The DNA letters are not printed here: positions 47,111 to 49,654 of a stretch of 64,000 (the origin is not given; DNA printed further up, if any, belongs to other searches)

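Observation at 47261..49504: SMC-type ATPase of only 747 aa with no recognisable hinge or zinc hook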

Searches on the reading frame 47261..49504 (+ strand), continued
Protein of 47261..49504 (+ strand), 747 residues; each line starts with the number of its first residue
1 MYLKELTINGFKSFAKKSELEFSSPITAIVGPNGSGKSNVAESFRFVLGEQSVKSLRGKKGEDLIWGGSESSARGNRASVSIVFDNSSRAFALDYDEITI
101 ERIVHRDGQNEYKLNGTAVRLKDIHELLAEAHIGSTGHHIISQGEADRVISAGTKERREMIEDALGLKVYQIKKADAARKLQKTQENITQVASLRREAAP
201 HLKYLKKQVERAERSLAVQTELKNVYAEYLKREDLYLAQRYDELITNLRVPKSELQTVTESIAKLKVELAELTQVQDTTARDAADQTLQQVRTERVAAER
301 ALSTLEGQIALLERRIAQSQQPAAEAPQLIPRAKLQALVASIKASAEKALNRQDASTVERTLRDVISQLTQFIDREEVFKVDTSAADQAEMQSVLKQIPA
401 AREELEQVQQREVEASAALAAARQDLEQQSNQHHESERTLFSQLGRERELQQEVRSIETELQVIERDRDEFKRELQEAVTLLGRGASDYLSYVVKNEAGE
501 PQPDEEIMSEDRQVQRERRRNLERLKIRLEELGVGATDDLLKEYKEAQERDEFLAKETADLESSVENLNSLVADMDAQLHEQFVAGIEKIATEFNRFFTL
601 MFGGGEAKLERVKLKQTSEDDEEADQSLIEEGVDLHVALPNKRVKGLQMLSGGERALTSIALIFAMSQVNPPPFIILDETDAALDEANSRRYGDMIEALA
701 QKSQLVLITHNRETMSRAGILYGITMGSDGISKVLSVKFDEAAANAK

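Call 70: search_protein_families(library=pfam, proteins=[L071:10001-13537:+, L062:10001-13561:+, L084:10001-12931:+, L031:10001-12946:+, L018:10001-12205:+, L022:677-2929:+, L023:10001-12163:+, L025:10001-12433:+, L016:10001-12259:+, L021:5682-7913:+], max_evalue=0.1)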
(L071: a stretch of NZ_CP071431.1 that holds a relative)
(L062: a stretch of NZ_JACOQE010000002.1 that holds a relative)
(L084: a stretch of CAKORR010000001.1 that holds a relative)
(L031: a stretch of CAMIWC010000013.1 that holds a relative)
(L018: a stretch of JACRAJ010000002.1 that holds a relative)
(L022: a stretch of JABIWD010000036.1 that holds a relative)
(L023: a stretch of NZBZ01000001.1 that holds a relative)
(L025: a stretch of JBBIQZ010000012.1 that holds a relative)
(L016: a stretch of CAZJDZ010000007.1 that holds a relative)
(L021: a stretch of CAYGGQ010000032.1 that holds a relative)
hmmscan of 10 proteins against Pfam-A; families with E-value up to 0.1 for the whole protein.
L071:10001-13537:+ (1178 aa): 8 families
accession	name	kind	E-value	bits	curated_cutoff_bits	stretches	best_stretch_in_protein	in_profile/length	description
PF02463.25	SMC_N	-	6.6e-60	202.7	40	2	2-361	1-145/220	RecF/RecN/SMC N terminal domain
PF06470.18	SMC_hinge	-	1.4e-29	103.3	22.5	1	519-636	3-115/116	SMC proteins Flexible Hinge Domain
PF13175.12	AAA_15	-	7.4e-18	65.8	32.1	1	1-363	1-263/374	AAA ATPase domain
PF13304.12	AAA_21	-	1.2e-13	52.2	27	2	1006-1143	192-298/304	AAA domain, putative AbiEii toxin, Type IV TA system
PF13476.12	AAA_23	-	0.0029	18.7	27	1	6-255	2-200/201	AAA domain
PF13555.12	AAA_29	-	0.0038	17.4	27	1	4-40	2-38/61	P-loop containing region of AAA domain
PF16331.10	TolA_bind_tri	-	0.0061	17.1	30.1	2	863-916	6-59/76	TolA binding protein trimerisation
PF13558.12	SbcC_Walker_B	-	0.048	14.4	27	0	1077-1129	27-88/90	SbcC/RAD50-like, Walker B motif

L062:10001-13561:+ (1186 aa): 6 families
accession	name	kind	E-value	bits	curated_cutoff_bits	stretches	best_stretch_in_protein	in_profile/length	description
PF02463.25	SMC_N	-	3.3e-68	229.9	40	2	2-152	1-136/220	RecF/RecN/SMC N terminal domain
PF06470.18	SMC_hinge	-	3.5e-33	114.9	22.5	1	521-637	2-115/116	SMC proteins Flexible Hinge Domain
PF13175.12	AAA_15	-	7.2e-13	49.3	32.1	1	1-385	1-286/374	AAA ATPase domain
PF13476.12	AAA_23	-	2e-10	42.1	27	1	6-291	2-194/201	AAA domain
PF13304.12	AAA_21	-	2.3e-10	41.5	27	2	26-97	1-62/304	AAA domain, putative AbiEii toxin, Type IV TA system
PF13555.12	AAA_29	-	2.6e-05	24.3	27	1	3-49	1-47/61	P-loop containing region of AAA domain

L084:10001-12931:+ (976 aa): 7 families
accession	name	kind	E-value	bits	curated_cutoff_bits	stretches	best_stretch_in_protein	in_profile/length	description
PF02463.25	SMC_N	-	1.5e-64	217.9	40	1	2-968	1-220/220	RecF/RecN/SMC N terminal domain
PF06470.18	SMC_hinge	-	4.2e-24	85.6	22.5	1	421-537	2-115/116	SMC proteins Flexible Hinge Domain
PF13476.12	AAA_23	-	4.5e-17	63.8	27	1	6-207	2-177/201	AAA domain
PF13304.12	AAA_21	-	6.2e-08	33.5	27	1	26-99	1-84/304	AAA domain, putative AbiEii toxin, Type IV TA system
PF13555.12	AAA_29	-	4.4e-07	30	27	1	13-49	11-47/61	P-loop containing region of AAA domain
PF13175.12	AAA_15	-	6.5e-06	26.4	32.1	1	1-379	1-287/374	AAA ATPase domain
PF00005.33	ABC_tran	-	0.0047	18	25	1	18-90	4-70/137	ABC transporter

L031:10001-12946:+ (981 aa): 6 families
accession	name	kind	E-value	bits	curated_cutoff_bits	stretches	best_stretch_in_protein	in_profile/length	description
PF02463.25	SMC_N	-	1.9e-58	197.9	40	2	2-300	1-136/220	RecF/RecN/SMC N terminal domain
PF06470.18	SMC_hinge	-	8.6e-31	107.2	22.5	1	422-541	2-116/116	SMC proteins Flexible Hinge Domain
PF13476.12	AAA_23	-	4.1e-15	57.4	27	1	6-291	2-200/201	AAA domain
PF13304.12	AAA_21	-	2.2e-07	31.7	27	2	27-66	2-45/304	AAA domain, putative AbiEii toxin, Type IV TA system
PF13555.12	AAA_29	-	3e-07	30.5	27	1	4-48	2-46/61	P-loop containing region of AAA domain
PF13175.12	AAA_15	-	3.8e-06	27.2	32.1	1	1-415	1-308/374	AAA ATPase domain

L018:10001-12205:+ (734 aa): 10 families
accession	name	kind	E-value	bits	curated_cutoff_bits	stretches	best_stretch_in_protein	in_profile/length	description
PF02463.25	SMC_N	-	5.1e-68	229.2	40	1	3-722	2-219/220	RecF/RecN/SMC N terminal domain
PF13476.12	AAA_23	-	4.9e-13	50.6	27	1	5-262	1-193/201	AAA domain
PF13175.12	AAA_15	-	9.8e-13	48.9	32.1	1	1-270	1-163/374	AAA ATPase domain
PF13304.12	AAA_21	-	7.8e-12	46.3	27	2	405-702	84-300/304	AAA domain, putative AbiEii toxin, Type IV TA system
PF00005.33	ABC_tran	-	8.4e-05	23.6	25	0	632-670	100-135/137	ABC transporter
PF13555.12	AAA_29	-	0.00037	20.6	27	1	3-48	1-46/61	P-loop containing region of AAA domain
PF13514.12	AAA_27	-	0.00093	19.3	22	1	1-45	1-47/206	AAA domain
PF13558.12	SbcC_Walker_B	-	0.0047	17.6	27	1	634-687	27-89/90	SbcC/RAD50-like, Walker B motif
PF14854.11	LURAP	-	0.032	14.6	25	0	518-546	14-42/118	Leucine rich adaptor protein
PF00270.35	DEAD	-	0.088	13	26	0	659-699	115-157/167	DEAD/DEAH box helicase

L022:677-2929:+ (750 aa): 13 families
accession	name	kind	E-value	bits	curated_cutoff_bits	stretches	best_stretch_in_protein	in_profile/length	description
PF02463.25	SMC_N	-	3.7e-64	216.6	40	1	2-732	1-219/220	RecF/RecN/SMC N terminal domain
PF13304.12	AAA_21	-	1.6e-14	55.1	27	2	32-100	1-59/304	AAA domain, putative AbiEii toxin, Type IV TA system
PF13476.12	AAA_23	-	2e-13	51.9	27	1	5-229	1-155/201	AAA domain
PF13175.12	AAA_15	-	2.2e-07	31.3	32.1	1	1-414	1-260/374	AAA ATPase domain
PF13555.12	AAA_29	-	7.3e-05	22.9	27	1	28-57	20-49/61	P-loop containing region of AAA domain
PF00261.25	Tropomyosin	-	0.0025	17.7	38.6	1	402-569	6-160/242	Tropomyosin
PF00005.33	ABC_tran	-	0.0044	18.1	25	1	32-52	13-33/137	ABC transporter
PF13191.12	AAA_16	-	0.0049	17.8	32.6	0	23-68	16-62/167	AAA ATPase domain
PF13514.12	AAA_27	-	0.0068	16.5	22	1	1-51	1-47/206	AAA domain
PF13401.12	AAA_22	-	0.0071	17.1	27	0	29-57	4-32/130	AAA domain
PF21523.3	ParM_N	-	0.027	15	27.4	0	546-614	79-147/159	Plasmid segregation protein ParM, C-terminal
PF04632.18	FUSC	-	0.055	12.5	30.9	1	410-566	189-332/660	Fusaric acid resistance protein family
PF13558.12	SbcC_Walker_B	-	0.079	13.6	27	0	641-695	21-87/90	SbcC/RAD50-like, Walker B motif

L023:10001-12163:+ (720 aa): 10 families
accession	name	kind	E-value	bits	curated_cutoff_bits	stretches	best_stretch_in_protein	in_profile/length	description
PF02463.25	SMC_N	-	4.4e-50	170.6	40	1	1-704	1-219/220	RecF/RecN/SMC N terminal domain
PF13476.12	AAA_23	-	6.1e-14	53.6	27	1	4-309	1-201/201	AAA domain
PF13304.12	AAA_21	-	5e-12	46.9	27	2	503-683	97-299/304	AAA domain, putative AbiEii toxin, Type IV TA system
PF13175.12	AAA_15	-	1.1e-09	38.8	32.1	1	2-350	3-266/374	AAA ATPase domain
PF13555.12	AAA_29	-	6.4e-05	23.1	27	1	3-45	2-44/61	P-loop containing region of AAA domain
PF00005.33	ABC_tran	-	0.0026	18.8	25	1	23-44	11-32/137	ABC transporter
PF13191.12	AAA_16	-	0.0069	17.3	32.6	0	25-52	26-53/167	AAA ATPase domain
PF13558.12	SbcC_Walker_B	-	0.022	15.4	27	1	616-669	27-89/90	SbcC/RAD50-like, Walker B motif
PF00004.35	AAA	-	0.029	15.3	21.2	0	625-684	39-110/131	ATPase family associated with various cellular activities (AAA)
PF13401.12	AAA_22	-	0.041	14.6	27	0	640-683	84-124/130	AAA domain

L025:10001-12433:+ (810 aa): 8 families
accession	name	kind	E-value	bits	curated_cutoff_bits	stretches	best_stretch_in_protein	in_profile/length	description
PF02463.25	SMC_N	-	1.7e-61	207.9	40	1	2-786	1-219/220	RecF/RecN/SMC N terminal domain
PF13476.12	AAA_23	-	5.1e-14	53.8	27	1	5-300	1-198/201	AAA domain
PF13175.12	AAA_15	-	1.5e-12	48.3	32.1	1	1-412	1-273/374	AAA ATPase domain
PF13304.12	AAA_21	-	2.7e-08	34.7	27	2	26-71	1-49/304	AAA domain, putative AbiEii toxin, Type IV TA system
PF13555.12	AAA_29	-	4.5e-05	23.6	27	1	4-49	2-47/61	P-loop containing region of AAA domain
PF06070.16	Herpes_UL32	-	0.012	13.7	25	1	23-89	1013-1083/1123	Herpesvirus large structural phosphoprotein UL32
PF13558.12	SbcC_Walker_B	-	0.071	13.8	27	0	699-751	28-89/90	SbcC/RAD50-like, Walker B motif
PF00005.33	ABC_tran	-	0.074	14.1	25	0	26-41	13-28/137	ABC transporter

L016:10001-12259:+ (752 aa): 9 families
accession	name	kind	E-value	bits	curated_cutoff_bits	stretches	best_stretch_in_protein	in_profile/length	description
PF02463.25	SMC_N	-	1e-58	198.8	40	1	3-732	2-214/220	RecF/RecN/SMC N terminal domain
PF13476.12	AAA_23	-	1.4e-15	58.9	27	1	6-231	2-199/201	AAA domain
PF13175.12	AAA_15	-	5.4e-11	43.2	32.1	1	1-261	1-192/374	AAA ATPase domain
PF00005.33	ABC_tran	-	2.1e-07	32.1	25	2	24-48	11-35/137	ABC transporter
PF13304.12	AAA_21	-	5.1e-06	27.2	27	1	26-59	1-41/304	AAA domain, putative AbiEii toxin, Type IV TA system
PF13555.12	AAA_29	-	0.00036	20.7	27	1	6-49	4-47/61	P-loop containing region of AAA domain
PF10473.14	CENP-F_leu_zip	-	0.00043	20.8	34.5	1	263-345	16-97/140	Leucine-rich repeats of kinetochore protein Cenp-F/LEK1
PF13558.12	SbcC_Walker_B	-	0.063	14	27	0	650-702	28-89/90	SbcC/RAD50-like, Walker B motif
PF18363.6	PI_PP_I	-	0.082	13.5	28.5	0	184-233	13-62/94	Phosphoinositide phosphatase insertion domain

L021:5682-7913:+ (743 aa): 13 families
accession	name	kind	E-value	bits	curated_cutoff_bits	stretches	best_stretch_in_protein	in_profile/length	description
PF02463.25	SMC_N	-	9e-65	218.6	40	1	2-728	1-219/220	RecF/RecN/SMC N terminal domain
PF13476.12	AAA_23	-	3.4e-15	57.7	27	1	5-231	1-197/201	AAA domain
PF13304.12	AAA_21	-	7.2e-14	53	27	2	32-92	1-65/304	AAA domain, putative AbiEii toxin, Type IV TA system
PF13175.12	AAA_15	-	3.4e-09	37.3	32.1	1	1-64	1-51/374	AAA ATPase domain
PF00005.33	ABC_tran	-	0.00027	22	25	0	32-54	13-35/137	ABC transporter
PF13555.12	AAA_29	-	0.0003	20.9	27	1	4-54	2-46/61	P-loop containing region of AAA domain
PF13401.12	AAA_22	-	0.0023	18.7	27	0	29-50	4-25/130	AAA domain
PF13514.12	AAA_27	-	0.003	17.6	22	1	1-51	1-47/206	AAA domain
PF00270.35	DEAD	-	0.0061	16.7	26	0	669-712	119-161/167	DEAD/DEAH box helicase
PF00261.25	Tropomyosin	-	0.0089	15.9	38.6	1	173-234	163-225/242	Tropomyosin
PF13558.12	SbcC_Walker_B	-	0.0096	16.6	27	1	639-692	26-88/90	SbcC/RAD50-like, Walker B motif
PF19084.5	DUF5775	-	0.011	16.5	28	1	359-402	28-71/81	Family of unknown function (DUF5775)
PF00004.35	AAA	-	0.034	15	21.2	0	35-85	3-52/131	ATPase family associated with various cellular activities (AAA)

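Call 80: find_homologous_proteins(query=L022:677-2929:+, max_evalue=1e-20)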
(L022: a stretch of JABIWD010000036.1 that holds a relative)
Query L022:677-2929:+ (750 aa): 7988 proteins with E <= 1e-20 among 8000 candidates; the best 120 are listed.
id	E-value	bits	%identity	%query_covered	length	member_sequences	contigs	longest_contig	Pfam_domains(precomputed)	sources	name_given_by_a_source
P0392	0.0e+0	1604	100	100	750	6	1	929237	PF13175.13,PF13476.13,PF02463.26,PF13304.13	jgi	jgi:chromosome segregation ATPase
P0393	0.0e+0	1370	84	100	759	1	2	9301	PF13175.13,PF13476.13,PF02463.26,PF13304.13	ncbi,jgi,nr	ncbi:AAA family ATPase [Candidatus Uhrbacteria bacterium]|nr:AAA family ATPase [Candidatus Uhrbacter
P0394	0.0e+0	1297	80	100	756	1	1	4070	PF13175.13,PF13476.13,PF02463.26,PF13304.13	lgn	-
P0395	0.0e+0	1242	77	100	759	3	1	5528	PF13175.13,PF13476.13,PF02463.26,PF13304.13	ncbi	-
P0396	0.0e+0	1123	70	100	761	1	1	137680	PF13175.13,PF13476.13,PF02463.26,PF13304.13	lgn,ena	-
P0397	0.0e+0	1113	70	100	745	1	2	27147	PF13175.13,PF13476.13,PF02463.26,PF13304.13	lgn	-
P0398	0.0e+0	1069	67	100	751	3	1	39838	PF13175.13,PF13476.13,PF13555.13,PF02463.26,PF13304.13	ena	-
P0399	5.0e-298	1008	64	98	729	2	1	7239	PF13175.13,PF13476.13,PF02463.26,PF13304.13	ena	-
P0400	1.7e-296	1003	65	99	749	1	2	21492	PF13175.13,PF13476.13,PF02463.26,PF13304.13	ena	-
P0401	2.6e-293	993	63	99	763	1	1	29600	PF13175.13,PF13476.13,PF02463.26,PF13304.13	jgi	jgi:chromosome segregation ATPase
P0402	6.4e-293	991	64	100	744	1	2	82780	PF13175.13,PF13476.13,PF13555.13,PF02463.26,PF13304.13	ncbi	-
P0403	3.1e-290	983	61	99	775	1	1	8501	PF13175.13,PF13476.13,PF02463.26,PF13304.13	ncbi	-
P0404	4.9e-283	959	61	100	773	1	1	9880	PF00005.34,PF13175.13,PF13476.13,PF02463.26,PF13304.13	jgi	-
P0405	5.9e-263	892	57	99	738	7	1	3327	PF13175.13,PF13476.13,PF02463.26,PF13304.13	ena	-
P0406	3.6e-262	890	57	99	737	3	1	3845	PF13175.13,PF13476.13,PF02463.26,PF13304.13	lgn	-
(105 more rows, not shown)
